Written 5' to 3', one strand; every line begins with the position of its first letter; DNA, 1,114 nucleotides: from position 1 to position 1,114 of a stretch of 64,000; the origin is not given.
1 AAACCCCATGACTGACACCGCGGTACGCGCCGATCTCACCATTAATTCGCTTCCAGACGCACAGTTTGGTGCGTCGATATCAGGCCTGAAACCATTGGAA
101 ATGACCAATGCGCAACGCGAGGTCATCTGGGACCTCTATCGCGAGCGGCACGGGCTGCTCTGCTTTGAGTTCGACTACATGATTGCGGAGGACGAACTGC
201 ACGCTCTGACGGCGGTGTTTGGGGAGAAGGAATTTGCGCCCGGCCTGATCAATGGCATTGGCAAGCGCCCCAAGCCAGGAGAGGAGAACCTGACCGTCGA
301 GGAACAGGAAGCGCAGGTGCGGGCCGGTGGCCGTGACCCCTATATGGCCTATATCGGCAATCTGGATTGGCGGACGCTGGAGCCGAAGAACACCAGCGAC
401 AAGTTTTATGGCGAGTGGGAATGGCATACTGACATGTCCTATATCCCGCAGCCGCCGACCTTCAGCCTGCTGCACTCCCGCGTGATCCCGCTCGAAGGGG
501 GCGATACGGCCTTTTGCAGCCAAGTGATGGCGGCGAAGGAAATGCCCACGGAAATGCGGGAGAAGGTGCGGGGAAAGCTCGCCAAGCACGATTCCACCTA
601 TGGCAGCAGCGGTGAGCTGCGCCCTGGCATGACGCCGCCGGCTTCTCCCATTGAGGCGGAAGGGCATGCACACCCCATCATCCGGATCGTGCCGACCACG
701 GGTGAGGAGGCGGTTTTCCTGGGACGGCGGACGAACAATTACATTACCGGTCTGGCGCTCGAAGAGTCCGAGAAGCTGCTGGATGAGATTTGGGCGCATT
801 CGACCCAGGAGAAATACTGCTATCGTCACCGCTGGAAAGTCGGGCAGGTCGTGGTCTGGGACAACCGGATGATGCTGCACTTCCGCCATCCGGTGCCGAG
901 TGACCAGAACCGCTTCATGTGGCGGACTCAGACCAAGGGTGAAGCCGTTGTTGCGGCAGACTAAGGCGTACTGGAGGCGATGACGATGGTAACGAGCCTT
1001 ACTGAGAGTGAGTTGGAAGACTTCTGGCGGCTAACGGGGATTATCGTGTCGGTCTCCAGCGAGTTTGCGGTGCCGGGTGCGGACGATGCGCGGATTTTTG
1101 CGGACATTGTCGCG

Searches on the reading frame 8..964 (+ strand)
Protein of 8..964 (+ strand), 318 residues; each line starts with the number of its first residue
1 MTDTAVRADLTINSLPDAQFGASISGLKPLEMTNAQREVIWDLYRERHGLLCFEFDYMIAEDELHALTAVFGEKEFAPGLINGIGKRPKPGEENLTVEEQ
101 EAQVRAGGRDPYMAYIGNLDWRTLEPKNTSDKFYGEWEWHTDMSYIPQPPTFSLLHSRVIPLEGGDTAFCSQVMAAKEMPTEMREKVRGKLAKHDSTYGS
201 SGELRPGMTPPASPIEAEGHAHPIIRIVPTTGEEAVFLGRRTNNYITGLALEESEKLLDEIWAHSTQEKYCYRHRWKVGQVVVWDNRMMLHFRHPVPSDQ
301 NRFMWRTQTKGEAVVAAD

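Call 73: search_protein_families(library=pfam, proteins=[window:8-964:+], max_evalue=0.001)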
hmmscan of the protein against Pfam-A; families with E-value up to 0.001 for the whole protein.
window:8-964:+ (318 aa): 1 family
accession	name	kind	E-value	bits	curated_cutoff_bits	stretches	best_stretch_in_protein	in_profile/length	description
PF02668.22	TauD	-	1.1e-45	157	27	1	16-307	6-266/267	Taurine catabolism dioxygenase TauD, TfdA family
